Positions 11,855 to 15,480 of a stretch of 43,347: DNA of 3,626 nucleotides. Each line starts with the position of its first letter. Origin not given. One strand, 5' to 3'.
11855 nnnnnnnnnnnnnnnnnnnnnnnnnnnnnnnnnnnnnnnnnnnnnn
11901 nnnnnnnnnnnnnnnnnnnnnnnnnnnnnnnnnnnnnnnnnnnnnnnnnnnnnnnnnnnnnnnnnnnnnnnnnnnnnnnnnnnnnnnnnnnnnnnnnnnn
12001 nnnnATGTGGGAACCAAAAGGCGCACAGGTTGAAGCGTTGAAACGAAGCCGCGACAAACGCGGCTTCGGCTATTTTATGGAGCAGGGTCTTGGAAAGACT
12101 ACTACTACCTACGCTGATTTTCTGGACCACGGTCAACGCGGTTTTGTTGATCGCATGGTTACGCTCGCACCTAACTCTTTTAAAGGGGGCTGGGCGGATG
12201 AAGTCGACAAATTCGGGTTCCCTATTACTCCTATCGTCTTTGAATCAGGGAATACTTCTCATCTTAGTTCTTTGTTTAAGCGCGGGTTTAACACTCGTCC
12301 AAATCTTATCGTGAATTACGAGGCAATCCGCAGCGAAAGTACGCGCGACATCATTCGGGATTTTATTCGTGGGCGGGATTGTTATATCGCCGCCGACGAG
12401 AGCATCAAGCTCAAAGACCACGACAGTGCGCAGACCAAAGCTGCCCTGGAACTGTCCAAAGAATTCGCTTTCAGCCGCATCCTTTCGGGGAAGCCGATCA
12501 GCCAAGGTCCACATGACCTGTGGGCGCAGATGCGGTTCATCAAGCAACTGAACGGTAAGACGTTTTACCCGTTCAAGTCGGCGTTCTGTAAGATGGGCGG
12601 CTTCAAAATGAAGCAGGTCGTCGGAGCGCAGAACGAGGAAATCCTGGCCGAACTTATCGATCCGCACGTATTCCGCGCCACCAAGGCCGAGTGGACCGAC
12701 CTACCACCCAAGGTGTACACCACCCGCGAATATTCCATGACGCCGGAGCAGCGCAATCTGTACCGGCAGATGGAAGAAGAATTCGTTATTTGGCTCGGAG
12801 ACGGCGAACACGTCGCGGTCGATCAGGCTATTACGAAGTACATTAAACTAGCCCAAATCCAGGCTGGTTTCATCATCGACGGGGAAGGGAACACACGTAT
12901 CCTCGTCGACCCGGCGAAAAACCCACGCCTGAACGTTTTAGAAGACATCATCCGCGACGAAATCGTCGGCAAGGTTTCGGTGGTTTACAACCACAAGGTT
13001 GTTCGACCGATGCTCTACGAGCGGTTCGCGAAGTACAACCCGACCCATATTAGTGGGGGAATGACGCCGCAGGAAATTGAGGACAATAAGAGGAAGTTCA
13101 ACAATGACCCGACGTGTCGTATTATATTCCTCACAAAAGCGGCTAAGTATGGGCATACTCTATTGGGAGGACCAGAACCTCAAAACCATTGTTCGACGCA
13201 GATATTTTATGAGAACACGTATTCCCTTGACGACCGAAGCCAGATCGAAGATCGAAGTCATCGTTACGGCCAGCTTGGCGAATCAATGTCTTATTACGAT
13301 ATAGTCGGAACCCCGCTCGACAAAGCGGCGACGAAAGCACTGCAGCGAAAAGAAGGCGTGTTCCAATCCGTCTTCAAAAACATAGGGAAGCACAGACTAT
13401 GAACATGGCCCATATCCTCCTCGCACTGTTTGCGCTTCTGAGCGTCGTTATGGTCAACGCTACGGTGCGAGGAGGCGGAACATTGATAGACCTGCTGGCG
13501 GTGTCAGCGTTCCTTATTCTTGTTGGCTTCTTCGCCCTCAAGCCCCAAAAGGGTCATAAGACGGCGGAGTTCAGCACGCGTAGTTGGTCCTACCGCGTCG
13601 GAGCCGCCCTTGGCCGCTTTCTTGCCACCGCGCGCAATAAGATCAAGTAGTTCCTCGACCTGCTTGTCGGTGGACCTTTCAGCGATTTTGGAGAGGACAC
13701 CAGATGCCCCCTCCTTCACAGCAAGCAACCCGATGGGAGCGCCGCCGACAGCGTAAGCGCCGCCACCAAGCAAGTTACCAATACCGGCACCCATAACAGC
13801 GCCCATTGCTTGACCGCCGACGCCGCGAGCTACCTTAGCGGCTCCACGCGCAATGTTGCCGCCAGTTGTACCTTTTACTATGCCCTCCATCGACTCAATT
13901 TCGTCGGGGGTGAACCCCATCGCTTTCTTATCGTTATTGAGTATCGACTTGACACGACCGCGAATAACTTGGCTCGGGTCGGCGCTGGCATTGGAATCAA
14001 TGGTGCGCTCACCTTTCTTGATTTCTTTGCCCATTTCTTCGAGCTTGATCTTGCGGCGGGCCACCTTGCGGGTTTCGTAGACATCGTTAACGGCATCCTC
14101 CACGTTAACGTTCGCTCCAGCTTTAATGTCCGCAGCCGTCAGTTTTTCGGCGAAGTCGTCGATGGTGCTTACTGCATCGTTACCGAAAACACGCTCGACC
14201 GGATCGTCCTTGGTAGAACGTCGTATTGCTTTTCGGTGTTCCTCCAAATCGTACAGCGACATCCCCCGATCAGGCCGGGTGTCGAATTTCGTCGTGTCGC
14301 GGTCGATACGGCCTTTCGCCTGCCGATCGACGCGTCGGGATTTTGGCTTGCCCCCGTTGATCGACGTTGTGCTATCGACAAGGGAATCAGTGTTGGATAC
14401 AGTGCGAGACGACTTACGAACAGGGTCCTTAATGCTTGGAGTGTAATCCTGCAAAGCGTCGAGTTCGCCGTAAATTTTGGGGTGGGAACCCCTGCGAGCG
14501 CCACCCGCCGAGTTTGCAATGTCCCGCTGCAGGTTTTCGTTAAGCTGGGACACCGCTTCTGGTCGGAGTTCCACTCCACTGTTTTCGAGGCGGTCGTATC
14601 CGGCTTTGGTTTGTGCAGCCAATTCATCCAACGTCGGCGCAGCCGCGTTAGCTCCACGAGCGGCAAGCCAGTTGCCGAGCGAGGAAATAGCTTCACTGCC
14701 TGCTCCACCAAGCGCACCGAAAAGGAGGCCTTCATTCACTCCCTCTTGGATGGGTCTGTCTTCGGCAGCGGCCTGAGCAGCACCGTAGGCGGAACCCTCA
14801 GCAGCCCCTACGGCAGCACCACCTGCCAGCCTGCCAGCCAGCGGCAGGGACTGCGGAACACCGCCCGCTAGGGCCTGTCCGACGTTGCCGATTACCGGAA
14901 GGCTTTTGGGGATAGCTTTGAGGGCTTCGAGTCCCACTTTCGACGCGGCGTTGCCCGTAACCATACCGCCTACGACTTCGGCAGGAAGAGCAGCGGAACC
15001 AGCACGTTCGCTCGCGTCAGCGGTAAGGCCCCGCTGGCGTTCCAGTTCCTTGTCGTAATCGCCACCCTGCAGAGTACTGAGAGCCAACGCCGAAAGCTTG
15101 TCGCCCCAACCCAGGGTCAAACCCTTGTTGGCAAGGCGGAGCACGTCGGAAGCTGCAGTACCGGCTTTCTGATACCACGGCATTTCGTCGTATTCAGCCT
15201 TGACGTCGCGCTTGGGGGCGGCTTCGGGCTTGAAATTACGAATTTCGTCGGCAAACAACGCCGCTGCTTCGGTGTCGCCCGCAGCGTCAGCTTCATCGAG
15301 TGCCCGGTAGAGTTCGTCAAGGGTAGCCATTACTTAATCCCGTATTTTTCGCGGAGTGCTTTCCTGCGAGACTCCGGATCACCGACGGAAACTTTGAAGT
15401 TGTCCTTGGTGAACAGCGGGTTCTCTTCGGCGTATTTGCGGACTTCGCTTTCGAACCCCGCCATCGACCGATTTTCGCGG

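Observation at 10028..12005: purZ-mazZ-datZ operon predicts a 2-aminoadenine (Z-base) genome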

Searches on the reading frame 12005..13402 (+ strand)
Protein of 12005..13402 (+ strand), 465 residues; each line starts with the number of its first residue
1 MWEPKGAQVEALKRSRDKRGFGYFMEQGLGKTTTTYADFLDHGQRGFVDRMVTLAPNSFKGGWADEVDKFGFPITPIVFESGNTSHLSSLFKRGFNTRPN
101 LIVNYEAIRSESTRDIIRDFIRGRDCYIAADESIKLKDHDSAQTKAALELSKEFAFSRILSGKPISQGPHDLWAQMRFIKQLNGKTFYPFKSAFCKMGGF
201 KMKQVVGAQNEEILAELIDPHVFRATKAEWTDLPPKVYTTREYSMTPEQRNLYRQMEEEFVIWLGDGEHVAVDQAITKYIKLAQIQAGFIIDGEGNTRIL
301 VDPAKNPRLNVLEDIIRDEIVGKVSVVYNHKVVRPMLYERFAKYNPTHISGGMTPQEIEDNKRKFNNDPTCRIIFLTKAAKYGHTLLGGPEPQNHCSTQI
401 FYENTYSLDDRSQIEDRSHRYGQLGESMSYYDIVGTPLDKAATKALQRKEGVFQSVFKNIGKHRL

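Call 3: search_protein_families(library=pfam, proteins=[window:12005-13402:+], max_evalue=0.01)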
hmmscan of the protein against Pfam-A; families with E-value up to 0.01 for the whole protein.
window:12005-13402:+ (465 aa): 2 families
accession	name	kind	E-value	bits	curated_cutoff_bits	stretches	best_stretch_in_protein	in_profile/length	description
PF00176.29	SNF2-rel_dom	-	4.4e-16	59.3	24.9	1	26-276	25-275/290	SNF2-related domain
PF00271.37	Helicase_C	-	2.4e-05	25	23.5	1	309-422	3-110/110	Helicase conserved C-terminal domain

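Call 4: search_protein_families(library=phrogs, proteins=[window:12005-13402:+], max_evalue=0.001)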
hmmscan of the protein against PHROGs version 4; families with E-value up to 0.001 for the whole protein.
window:12005-13402:+ (465 aa): 3 families
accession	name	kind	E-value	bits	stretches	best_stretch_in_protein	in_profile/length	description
phrog_62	-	DNA, RNA and nucleotide metabolism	1.1e-86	292.6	1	3-461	696-1137/1881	DNA helicase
phrog_29996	-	unknown function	7.9e-10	38.3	1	20-436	742-1143/1189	-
phrog_23807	-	unknown function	9.4e-05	21.3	0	348-437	562-648/1053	-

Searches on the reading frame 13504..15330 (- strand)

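Call 83: search_protein_families(library=phrogs, proteins=[window:13504-15330:-], max_evalue=0.0001)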
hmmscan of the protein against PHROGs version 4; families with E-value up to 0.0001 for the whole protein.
window:13504-15330:- (608 aa): 3 families
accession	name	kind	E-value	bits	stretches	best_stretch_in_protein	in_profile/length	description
phrog_21712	-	head and packaging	2.2e-21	77.4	1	165-575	137-473/500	major head protein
phrog_37988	-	unknown function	7.4e-19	68.6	1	42-232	563-738/920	-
phrog_5880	-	unknown function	3.7e-05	23.6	1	40-257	34-219/661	-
